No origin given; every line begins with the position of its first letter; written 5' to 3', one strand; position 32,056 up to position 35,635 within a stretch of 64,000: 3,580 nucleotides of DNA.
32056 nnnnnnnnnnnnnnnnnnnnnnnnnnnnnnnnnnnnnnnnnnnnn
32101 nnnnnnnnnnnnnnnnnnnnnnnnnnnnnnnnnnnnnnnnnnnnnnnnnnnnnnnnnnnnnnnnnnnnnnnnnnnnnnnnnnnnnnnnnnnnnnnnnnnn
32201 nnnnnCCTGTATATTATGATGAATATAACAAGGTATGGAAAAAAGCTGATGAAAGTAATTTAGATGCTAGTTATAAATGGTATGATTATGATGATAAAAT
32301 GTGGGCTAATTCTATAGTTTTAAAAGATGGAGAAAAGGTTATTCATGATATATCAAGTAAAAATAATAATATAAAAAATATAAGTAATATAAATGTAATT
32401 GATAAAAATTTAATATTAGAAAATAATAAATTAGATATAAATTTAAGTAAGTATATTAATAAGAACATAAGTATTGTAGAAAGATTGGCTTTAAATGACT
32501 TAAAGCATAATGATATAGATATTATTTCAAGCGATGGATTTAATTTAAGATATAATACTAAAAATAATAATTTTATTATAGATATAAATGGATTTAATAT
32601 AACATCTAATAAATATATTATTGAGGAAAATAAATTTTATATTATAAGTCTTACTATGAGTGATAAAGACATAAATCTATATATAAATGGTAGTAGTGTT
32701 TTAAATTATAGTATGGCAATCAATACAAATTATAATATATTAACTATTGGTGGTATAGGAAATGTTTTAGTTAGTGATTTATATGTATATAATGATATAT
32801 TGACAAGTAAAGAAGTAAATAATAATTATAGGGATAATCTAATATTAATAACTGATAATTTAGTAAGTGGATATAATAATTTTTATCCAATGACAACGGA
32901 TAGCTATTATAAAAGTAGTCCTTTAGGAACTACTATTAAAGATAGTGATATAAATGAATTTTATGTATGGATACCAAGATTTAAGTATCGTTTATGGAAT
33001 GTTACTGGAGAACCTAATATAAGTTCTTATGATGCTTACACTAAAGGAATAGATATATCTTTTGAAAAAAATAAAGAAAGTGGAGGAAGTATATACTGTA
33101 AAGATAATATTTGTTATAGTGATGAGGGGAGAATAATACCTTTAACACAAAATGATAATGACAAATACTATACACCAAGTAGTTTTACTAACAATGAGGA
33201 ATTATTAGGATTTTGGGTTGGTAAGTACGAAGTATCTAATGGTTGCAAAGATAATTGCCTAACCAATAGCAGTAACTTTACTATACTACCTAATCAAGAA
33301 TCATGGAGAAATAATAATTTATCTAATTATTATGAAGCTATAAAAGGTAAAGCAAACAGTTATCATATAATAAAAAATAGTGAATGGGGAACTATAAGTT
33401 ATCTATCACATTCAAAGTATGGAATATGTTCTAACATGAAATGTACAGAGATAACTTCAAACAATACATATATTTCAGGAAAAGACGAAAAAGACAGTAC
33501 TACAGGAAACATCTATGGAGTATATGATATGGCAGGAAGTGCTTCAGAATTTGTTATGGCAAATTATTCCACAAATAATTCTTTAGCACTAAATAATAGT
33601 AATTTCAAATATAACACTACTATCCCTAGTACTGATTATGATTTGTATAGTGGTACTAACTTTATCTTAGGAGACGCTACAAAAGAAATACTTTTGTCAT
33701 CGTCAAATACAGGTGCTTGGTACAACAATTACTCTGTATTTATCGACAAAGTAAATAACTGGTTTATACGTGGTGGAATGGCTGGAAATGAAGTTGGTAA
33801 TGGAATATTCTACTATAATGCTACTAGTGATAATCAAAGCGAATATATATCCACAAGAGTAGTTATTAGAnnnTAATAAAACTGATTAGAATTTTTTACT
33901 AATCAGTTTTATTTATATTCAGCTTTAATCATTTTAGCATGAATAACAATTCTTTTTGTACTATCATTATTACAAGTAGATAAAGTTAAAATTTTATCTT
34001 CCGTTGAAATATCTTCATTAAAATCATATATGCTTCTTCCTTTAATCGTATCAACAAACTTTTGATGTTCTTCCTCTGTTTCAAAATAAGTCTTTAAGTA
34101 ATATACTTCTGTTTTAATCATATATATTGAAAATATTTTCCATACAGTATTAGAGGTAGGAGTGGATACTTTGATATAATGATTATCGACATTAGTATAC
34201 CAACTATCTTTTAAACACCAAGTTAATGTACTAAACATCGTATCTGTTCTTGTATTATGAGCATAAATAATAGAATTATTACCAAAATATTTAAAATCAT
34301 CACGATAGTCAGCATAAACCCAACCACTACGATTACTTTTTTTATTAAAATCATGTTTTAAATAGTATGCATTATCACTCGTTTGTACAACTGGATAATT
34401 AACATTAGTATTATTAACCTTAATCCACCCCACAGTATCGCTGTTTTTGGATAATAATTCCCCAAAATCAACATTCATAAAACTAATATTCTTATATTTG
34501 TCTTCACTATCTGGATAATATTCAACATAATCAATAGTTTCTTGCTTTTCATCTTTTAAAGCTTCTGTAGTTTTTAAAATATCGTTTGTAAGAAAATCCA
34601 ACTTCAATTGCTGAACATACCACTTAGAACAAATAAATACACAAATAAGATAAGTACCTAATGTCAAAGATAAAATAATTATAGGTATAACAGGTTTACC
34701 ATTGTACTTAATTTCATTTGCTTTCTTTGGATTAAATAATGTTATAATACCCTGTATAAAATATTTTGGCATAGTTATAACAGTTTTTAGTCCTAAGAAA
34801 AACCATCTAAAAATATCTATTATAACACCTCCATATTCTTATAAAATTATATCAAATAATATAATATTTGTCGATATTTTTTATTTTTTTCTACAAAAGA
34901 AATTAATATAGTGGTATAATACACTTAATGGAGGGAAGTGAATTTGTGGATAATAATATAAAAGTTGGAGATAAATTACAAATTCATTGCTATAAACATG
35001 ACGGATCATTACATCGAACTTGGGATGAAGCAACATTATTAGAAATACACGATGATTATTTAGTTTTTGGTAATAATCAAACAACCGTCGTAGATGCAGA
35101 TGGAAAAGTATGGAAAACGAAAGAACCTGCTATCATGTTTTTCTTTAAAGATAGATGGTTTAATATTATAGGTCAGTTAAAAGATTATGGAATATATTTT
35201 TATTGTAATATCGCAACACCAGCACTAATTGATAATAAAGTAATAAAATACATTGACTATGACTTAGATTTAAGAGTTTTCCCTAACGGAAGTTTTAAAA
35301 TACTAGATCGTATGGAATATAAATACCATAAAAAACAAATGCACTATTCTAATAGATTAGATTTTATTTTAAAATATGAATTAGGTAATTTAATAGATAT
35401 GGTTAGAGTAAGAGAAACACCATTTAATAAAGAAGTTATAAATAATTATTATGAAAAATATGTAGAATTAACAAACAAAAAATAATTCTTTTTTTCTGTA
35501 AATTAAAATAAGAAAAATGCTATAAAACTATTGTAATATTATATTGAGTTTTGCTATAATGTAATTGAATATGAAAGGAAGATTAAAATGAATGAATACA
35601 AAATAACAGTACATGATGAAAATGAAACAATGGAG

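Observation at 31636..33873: Unusual domain fusion: TasA-like fibre domain + long middle region + C-terminal FGE/SUMF1-like domain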

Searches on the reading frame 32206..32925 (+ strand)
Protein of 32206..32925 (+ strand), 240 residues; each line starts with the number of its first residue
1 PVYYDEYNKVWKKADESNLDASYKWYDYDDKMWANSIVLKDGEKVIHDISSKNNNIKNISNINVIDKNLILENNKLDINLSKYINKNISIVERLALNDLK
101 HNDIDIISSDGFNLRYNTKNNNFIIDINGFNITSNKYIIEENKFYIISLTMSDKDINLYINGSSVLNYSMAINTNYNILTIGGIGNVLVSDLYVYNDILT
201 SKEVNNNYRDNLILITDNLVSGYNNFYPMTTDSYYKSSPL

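Call 16: search_protein_families(library=pfam, proteins=[window:32206-32925:+], max_evalue=10)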
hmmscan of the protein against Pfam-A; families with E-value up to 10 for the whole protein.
window:32206-32925:+ (240 aa): 2 families
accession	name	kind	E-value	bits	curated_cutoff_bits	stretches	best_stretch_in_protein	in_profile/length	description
PF13385.13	Laminin_G_3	-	1.7e-06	28.7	27.6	1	98-204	29-150/151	Concanavalin A-like lectin/glucanases superfamily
PF22925.3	TS_C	-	0.037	14.1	27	1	112-170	101-161/202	Trans-sialidase, C-terminal domain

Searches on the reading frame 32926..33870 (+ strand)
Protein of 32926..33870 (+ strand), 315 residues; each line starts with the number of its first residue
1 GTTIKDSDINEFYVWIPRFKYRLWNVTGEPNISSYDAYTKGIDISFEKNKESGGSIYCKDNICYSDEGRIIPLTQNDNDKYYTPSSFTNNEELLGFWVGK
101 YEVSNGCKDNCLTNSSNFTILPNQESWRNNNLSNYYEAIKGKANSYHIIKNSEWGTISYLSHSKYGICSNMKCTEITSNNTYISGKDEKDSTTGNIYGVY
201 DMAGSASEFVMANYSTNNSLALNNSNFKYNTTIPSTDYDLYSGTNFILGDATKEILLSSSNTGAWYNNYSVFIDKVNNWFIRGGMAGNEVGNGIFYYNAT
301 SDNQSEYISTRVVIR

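Call 16: search_protein_families(library=pfam, proteins=[window:32926-33870:+], max_evalue=10)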
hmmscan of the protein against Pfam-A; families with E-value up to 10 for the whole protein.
window:32926-33870:+ (315 aa): 2 families
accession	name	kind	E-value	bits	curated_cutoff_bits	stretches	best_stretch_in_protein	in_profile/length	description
PF03781.23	FGE-sulfatase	-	9e-05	22.7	23.3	1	190-236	169-212/255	Sulfatase-modifying factor enzyme 1-like domain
PF02415.23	Chlam_PMP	-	0.041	14.6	20.6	1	43-59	1-19/19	Chlamydia polymorphic membrane protein (Chlamydia_PMP) repeat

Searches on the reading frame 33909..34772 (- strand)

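Call 3: search_protein_families(library=pfam, proteins=[window:33909-34772:-], max_evalue=1)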
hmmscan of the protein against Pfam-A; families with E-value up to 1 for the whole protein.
window:33909-34772:- (287 aa): 1 family
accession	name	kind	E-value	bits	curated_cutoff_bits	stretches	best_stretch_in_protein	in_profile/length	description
PF04203.18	Sortase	-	3.5e-12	46.6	26.6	1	117-281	1-124/125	Sortase domain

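Call 4: search_protein_families(library=ncbifam, proteins=[window:33909-34772:-], max_evalue=1)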
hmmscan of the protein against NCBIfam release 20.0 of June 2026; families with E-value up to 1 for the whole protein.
window:33909-34772:- (287 aa): 3 families
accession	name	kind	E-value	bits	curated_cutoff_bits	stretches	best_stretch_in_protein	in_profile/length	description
TIGR03064.1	sortase_srtB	equivalog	1.1e-46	159.1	153.75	1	39-277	9-235/235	class B sortase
NF040525.1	SrtB_LPKTxSAVK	exception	1.4e-14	53.7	200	1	76-278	32-235/261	class B sortase, LPKTxAVK-specific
NF033747.1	class_E_sortase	subfamily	0.03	14.2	160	1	219-284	153-208/211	class E sortase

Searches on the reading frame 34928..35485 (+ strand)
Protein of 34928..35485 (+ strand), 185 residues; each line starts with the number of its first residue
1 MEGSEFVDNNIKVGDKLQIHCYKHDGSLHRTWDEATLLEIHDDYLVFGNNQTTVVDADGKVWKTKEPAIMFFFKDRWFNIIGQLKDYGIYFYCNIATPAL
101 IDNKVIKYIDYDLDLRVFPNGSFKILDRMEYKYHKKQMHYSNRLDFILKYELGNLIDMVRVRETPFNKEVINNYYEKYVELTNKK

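Call 67: search_protein_families(library=ncbifam, proteins=[window:34928-35485:+], max_evalue=0.00001)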
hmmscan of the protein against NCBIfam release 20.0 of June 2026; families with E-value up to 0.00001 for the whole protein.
window:34928-35485:+ (185 aa): 2 families
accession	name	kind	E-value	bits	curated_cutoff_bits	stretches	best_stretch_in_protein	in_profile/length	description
NF010183.0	PRK13662.1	equivalog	1.2e-64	217.3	213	1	12-183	5-176/177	hypothetical protein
NF049996.1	NtdP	equivalog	5.3e-62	208.7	280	1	12-178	2-168/168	nucleoside tri-diphosphate phosphatase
